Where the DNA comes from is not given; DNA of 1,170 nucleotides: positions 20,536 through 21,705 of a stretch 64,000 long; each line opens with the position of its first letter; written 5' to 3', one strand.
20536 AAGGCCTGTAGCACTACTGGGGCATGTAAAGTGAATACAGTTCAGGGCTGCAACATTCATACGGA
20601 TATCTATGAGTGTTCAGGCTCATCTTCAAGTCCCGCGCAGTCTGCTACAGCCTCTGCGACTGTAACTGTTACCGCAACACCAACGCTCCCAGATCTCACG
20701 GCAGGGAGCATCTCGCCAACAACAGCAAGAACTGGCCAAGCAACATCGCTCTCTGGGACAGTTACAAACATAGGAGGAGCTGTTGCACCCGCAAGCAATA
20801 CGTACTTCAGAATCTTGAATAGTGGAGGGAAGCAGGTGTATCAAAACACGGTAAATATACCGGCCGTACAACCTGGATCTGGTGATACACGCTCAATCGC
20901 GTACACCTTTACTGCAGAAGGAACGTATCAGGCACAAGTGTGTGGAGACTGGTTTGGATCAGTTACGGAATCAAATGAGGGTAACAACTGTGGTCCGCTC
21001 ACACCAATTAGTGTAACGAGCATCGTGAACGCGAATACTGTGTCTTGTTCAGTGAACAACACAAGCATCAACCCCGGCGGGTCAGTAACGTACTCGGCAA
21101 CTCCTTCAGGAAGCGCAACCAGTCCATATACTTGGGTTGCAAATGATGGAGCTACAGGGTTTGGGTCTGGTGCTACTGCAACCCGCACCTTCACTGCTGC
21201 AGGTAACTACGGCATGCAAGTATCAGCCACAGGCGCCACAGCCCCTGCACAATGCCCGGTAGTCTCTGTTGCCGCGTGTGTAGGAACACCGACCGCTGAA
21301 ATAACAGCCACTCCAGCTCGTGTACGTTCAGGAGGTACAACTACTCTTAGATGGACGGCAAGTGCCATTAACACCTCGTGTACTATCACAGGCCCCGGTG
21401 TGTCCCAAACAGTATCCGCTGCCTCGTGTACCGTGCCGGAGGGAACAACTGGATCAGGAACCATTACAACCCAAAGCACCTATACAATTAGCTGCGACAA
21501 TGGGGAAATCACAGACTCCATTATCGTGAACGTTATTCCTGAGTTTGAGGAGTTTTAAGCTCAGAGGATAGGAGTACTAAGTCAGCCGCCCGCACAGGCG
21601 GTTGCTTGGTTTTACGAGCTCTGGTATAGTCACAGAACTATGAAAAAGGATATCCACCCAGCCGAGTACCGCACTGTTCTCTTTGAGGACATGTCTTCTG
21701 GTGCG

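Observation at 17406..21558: An ~870-bp segmental duplication gives two surface proteins the same C-terminal CARDB+Ig module, both ending in the acidic tail ..............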

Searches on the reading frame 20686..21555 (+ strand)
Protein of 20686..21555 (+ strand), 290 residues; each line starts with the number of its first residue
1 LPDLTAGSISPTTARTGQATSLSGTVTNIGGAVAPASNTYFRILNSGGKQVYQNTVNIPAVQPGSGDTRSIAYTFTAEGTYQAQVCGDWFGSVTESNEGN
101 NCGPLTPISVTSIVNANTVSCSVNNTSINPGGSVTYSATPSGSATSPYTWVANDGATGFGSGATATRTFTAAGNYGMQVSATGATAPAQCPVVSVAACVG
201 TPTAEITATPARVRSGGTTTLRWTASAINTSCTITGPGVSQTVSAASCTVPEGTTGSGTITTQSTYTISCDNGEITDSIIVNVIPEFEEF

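Call 10: find_homologous_proteins(query=window:20686-21555:+, max_evalue=0.00001)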
Query window:20686-21555:+ (290 aa): 29 proteins with E <= 0.00001 among 7661 candidates.
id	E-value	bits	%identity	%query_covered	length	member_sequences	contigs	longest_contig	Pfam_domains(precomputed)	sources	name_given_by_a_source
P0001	1.8e-128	446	75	99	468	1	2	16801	PF07705.18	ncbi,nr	ncbi:hypothetical protein KJ848_01630 [Patescibacteria group bacterium]|nr:hypothetical protein [Pat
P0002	6.5e-97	342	61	99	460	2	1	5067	PF07705.18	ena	-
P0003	6.1e-89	316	50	100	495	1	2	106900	PF00801.27,PF07705.18,PF18911.7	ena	-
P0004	1.1e-84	302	56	100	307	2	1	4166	PF07705.18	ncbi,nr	ncbi:MAG TPA: CARDB domain-containing protein, partial [Candidatus Paceibacterota bacterium]|nr:CARD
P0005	1.1e-81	292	50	100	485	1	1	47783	PF07705.18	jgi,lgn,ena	-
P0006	2.9e-76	275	46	100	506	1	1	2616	PF00801.27,PF07705.18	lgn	-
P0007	7.0e-73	264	46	100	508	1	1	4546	PF00801.27,PF07705.18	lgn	-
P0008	1.8e-58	216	44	100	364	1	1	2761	PF07705.18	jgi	jgi:hypothetical protein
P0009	1.6e-48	184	47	99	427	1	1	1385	PF00801.27,PF07705.18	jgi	jgi:hypothetical protein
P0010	2.6e-48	183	43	100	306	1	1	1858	-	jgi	jgi:hypothetical protein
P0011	1.5e-47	180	50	71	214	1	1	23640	-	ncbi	-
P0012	4.7e-47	179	42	99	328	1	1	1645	PF07705.18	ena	-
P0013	5.7e-47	179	47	99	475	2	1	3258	-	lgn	-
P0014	1.4e-45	174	46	100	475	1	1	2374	-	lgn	-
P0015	1.1e-44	171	43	99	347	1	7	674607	PF07705.18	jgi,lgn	-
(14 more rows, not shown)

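Call 19: find_encoding_contigs(protein=P0003, flank=10000, max_places=2)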
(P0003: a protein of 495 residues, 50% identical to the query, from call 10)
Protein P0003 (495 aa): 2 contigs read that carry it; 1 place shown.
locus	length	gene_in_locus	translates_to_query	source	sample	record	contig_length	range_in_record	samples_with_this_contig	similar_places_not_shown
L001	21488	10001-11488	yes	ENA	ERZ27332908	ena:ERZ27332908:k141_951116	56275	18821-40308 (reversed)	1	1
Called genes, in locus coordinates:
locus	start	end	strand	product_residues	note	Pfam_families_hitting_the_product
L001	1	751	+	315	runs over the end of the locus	-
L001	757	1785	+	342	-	PF00044:Gp_dh_N, PF02800:Gp_dh_C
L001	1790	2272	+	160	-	PF02502:LacAB_rpiB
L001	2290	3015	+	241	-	PF00834:Ribul_P_3_epim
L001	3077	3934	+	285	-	PF13292:DXP_synthase_N, PF00456:Transketolase_N, PF00676:E1_dh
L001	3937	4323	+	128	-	PF12643:MazG-like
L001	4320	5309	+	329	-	PF02779:Transket_pyr, PF02780:Transketolase_C, PF22613:Transketolase_C_1 (weak)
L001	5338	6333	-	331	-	PF00294:PfkB, PF08543:Phos_pyr_kin (faint)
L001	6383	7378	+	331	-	PF00274:Glycolytic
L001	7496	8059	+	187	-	PF01386:Ribosomal_L25p, PF14693:Ribosomal_TL5_C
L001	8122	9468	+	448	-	PF13406:SLT_2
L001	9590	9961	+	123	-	-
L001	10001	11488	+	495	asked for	PF07705:CARDB, PF00801:PKD (faint), PF18911:PKD_4 (faint), PF07705:CARDB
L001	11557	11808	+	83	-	PF01197:Ribosomal_L31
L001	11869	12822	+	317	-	PF03462:PCRF, PF00472:RF-1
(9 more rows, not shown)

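Call 20: find_encoding_contigs(protein=P0001, flank=10000, max_places=2)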
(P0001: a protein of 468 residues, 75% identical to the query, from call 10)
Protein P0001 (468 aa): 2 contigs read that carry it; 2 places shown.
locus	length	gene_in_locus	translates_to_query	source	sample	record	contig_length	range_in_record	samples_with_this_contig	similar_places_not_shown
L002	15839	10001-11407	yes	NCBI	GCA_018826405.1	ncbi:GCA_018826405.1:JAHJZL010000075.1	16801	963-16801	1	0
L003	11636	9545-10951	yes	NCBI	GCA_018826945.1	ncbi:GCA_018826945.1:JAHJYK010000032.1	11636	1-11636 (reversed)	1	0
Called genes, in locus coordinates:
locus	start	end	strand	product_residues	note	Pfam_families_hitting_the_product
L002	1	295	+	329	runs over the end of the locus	PF02779:Transket_pyr, PF02780:Transketolase_C, PF22613:Transketolase_C_1 (weak)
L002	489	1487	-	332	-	PF00294:PfkB, PF08543:Phos_pyr_kin (weak)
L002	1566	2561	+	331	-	PF00274:Glycolytic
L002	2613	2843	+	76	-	-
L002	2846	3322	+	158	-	PF07963:N_methyl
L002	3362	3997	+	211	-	PF01386:Ribosomal_L25p, PF14693:Ribosomal_TL5_C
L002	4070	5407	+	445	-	PF13406:SLT_2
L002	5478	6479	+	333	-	-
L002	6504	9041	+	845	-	PF07705:CARDB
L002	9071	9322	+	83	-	-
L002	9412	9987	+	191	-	-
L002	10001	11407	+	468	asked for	PF07705:CARDB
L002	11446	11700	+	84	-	PF01197:Ribosomal_L31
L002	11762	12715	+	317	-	PF03462:PCRF, PF00472:RF-1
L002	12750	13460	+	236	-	PF00318:Ribosomal_S2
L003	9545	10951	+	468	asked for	PF07705:CARDB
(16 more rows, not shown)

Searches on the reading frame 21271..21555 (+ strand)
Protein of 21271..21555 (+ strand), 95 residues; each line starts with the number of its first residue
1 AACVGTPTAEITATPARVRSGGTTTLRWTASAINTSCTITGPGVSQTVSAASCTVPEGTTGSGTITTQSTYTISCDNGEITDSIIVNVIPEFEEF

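Call 26: predict_structure(alignment_id=A1)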
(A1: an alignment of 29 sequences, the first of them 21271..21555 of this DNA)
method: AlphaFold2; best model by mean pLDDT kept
length: 95 residues; sequences in the alignment: 29
mean_pLDDT: 94.2   pTM: 0.82
mean pLDDT of the five models: 94.2, 92.6, 92.1, 91.3, 88.8
residues with pLDDT >= 90: 81; 70-90: 13; 50-70: 1; < 50: 0
segments of 3 or more residues with pLDDT < 50: none
pLDDT, mean of each block of 10 residues (from residue 1): 89 97 97 95 96 94 96 93 97 82
secondary structure, 60 per line:
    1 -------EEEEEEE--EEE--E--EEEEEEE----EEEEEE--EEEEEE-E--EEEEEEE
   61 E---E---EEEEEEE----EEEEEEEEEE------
elements in order: E8-14 E17-19 E25-31 E36-41 E44-49 E54-61 E69-75 E80-89
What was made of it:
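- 20686..21558 (+): Copy 2 of the shared module (B residues 470-759 plus stop): CARDB 20689-20991, PKD-like 21049-21237, terminal Ig-like domain 21271-21555. AF2 model of the last 95 aa: pLDDT 94, eight-strand beta sandwich (call 26).
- On Outer-membrane-protein beta-signal (C-terminal aromatic residue): The AF2 model of the last 95 aa is a soluble eight-strand Ig-like sandwich, pLDDT 94 (call 26).
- AF2 gives pLDDT 94 for the domain and 82 for the last block, which includes the tail (call 26). AF2 places the last block, which includes the tail, at moderately high confidence (pLDDT 82), not as disordered (call 26). It is an Ig-like domain of about 90 aa, as T9SS C-terminal domains are (call 26; T9SS fold from general knowledge).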

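Call 27: search_protein_representatives(alignment_id=A1)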
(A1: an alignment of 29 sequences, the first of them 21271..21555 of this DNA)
Query: 29 sequences, 95 profile positions. Proteins with E-value up to 0.001 (for the whole library): 7476; up to 1e-10: 2446; up to 1e-30: 170. The best 150 are listed.
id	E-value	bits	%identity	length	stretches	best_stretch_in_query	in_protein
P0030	2.4e-87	303.7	-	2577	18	6-91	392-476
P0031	6.9e-83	289.4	-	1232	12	3-89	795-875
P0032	1.3e-79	278.9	-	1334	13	4-94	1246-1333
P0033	1.0e-77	272.8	-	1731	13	6-89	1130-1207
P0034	2.5e-77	271.6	-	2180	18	6-89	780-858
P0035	5.0e-75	264.2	-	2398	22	4-89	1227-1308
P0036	1.7e-71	252.9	-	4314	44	7-86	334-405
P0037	1.4e-68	243.5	-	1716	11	5-82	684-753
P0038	1.4e-65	233.9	-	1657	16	4-88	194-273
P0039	4.6e-65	232.2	-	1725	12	6-90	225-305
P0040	4.2e-63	226.0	-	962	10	3-89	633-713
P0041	9.3e-63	224.9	-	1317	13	11-88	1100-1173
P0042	2.3e-62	223.6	-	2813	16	5-88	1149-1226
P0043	9.2e-62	221.7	-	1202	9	4-91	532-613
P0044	3.7e-60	216.5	-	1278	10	6-91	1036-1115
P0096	6.5e-39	148.4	-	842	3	2-95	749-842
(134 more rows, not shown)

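Call 31: fold_search(model_id=the predicted structure, library=pdb)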
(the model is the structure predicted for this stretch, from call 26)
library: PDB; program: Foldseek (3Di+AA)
matches with E <= 10: 1267; with E <= 0.001: 0
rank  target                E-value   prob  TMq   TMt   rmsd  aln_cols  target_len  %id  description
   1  5x7g                  1.9e-02  1.00  0.59  0.10   3.5        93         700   13  Crystal Structure of Paenibacillus sp. 598K cycloisomaltooligosaccharide glucanotransferase (released 2017-04-26)
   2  4n8v_G                1.9e-02  1.00  0.54  0.31   4.9        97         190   18  Crystal structure of killer cell immunoglobulin-like receptor KIR2DS2 in complex with HLA-A (released 2014-02-05)
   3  4ofk_A                2.3e-02  1.00  0.60  0.56   4.2        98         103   10  Crystal Structure of SYG-2 D4 (released 2014-02-19)
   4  2gw5                  2.5e-02  1.00  0.59  0.34   4.1        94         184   15  Crystal Structure of LIR-2 (ILT4) at 1.8 : differences from LIR-1 (ILT2) in regions implicated in the binding of the Cyt (released 2006-06-20)
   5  9f2d_H                2.5e-02  1.00  0.55  0.30   4.9        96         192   17  KIR2DL1 bound to RIFIN RBK21 (released 2025-04-09)
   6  7uzs                  2.7e-02  1.00  0.59  0.11   4.5       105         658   13  Protein 4.2 (local refinement from consensus reconstruction of ankyrin complex classes) (released 2022-07-20)
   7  8get_D                3.0e-02  1.00  0.60  0.11   4.3        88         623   15  R. hominis 2 beta-glucuronidase bound to norquetiapine-glucuronide (released 2024-03-20)
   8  6ewo_H                3.2e-02  1.00  0.58  0.34   4.7        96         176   17  Crystal structure of non-phosphorylated form of RTF PHOSPHOPEPTIDE BOUND TO HLA-A2 in complex with LILRB1 (released 2018-11-07)
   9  7kgz_A                3.2e-02  1.00  0.52  0.10   3.8        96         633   11  FMN-binding beta-glucuronidase from Roseburia hominis (released 2021-11-10)
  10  7kgz_B                3.3e-02  1.00  0.50  0.09   6.0        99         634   12  FMN-binding beta-glucuronidase from Roseburia hominis (released 2021-11-10)
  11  9f2d_L                3.9e-02  1.00  0.54  0.31   4.9        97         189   16  KIR2DL1 bound to RIFIN RBK21 (released 2025-04-09)
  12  2p9r_A                4.3e-02  1.00  0.66  0.62   3.9       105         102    6  Human alpha2-macroglogulin is composed of multiple domains, as predicted by homology with complement component C3 (released 2007-08-21)
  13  2p9r_B                4.3e-02  1.00  0.62  0.61   5.3        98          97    6  Human alpha2-macroglogulin is composed of multiple domains, as predicted by homology with complement component C3 (released 2007-08-21)
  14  6bcs                  4.3e-02  1.00  0.56  0.31   4.4        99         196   15  LilrB2 D1D2 domains complexed with benzamidine (released 2018-09-05)
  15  8wae_A                4.5e-02  1.00  0.58  0.53   4.1       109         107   16  Crystal structure of a novel porphyran-binding carbohydrate binding module (released 2024-09-11)
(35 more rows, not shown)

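Call 35: find_encoding_contigs(protein=P0096, flank=10000, max_places=3)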
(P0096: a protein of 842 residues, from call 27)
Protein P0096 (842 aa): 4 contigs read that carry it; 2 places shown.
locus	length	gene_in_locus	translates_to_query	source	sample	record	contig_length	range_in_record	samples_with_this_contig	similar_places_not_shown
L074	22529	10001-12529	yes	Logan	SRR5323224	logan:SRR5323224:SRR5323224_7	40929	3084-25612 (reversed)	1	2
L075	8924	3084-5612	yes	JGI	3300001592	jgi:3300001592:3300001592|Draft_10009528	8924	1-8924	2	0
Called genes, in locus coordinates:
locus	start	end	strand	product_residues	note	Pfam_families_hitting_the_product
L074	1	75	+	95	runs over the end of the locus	PF01909:NTP_transf_2, PF18765:Polbeta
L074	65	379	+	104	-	PF01934:HepT-like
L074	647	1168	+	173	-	PF07963:N_methyl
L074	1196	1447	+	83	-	-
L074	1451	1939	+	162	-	PF02502:LacAB_rpiB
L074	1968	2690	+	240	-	PF00834:Ribul_P_3_epim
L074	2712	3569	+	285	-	PF13292:DXP_synthase_N (weak), PF00456:Transketolase_N, PF00676:E1_dh (weak)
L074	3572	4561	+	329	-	PF02779:Transket_pyr, PF02780:Transketolase_C, PF22613:Transketolase_C_1 (weak)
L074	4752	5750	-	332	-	PF00294:PfkB, PF08543:Phos_pyr_kin (weak)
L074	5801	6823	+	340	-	PF00274:Glycolytic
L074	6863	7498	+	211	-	PF01386:Ribosomal_L25p, PF14693:Ribosomal_TL5_C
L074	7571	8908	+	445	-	PF13406:SLT_2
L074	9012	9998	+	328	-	-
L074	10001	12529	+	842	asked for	PF18911:PKD_4 (faint), PF07705:CARDB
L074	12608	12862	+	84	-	PF01197:Ribosomal_L31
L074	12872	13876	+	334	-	PF03462:PCRF, PF00472:RF-1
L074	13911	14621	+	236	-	PF00318:Ribosomal_S2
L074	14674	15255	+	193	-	PF25025:EF-Ts_N (weak), PF00889:EF_TS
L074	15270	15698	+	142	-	-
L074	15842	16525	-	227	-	-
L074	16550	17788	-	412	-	PF13506:Glyco_transf_21, PF03142:Chitin_synth_2 (faint), PF00535:Glycos_transf_2, PF10111:Glyco_tranf_2_2 (faint), PF13641:Glyco_tranf_2_3, PF01644:Chitin_synth_1 (faint), PF13632:Glyco_trans_2_3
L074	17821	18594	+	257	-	PF01409:tRNA-synt_2d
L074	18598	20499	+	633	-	PF03483:B3_4, PF03484:B5, PF17759:tRNA_synthFbeta, PF03147:FDX-ACB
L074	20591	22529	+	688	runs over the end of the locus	PF02518:HATPase_c, PF00204:DNA_gyraseB, PF01751:Toprim, PF00986:DNA_gyraseB_C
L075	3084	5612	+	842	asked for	PF18911:PKD_4 (faint), PF07705:CARDB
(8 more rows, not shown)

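Call 48: search_solved_structures(query=A1, max_evalue=1)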
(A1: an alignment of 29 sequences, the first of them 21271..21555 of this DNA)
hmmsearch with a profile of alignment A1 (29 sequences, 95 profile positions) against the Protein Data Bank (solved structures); distinct sequences matched with E-value up to 1: 0.
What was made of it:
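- There is no PDB sequence hit (call 48).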
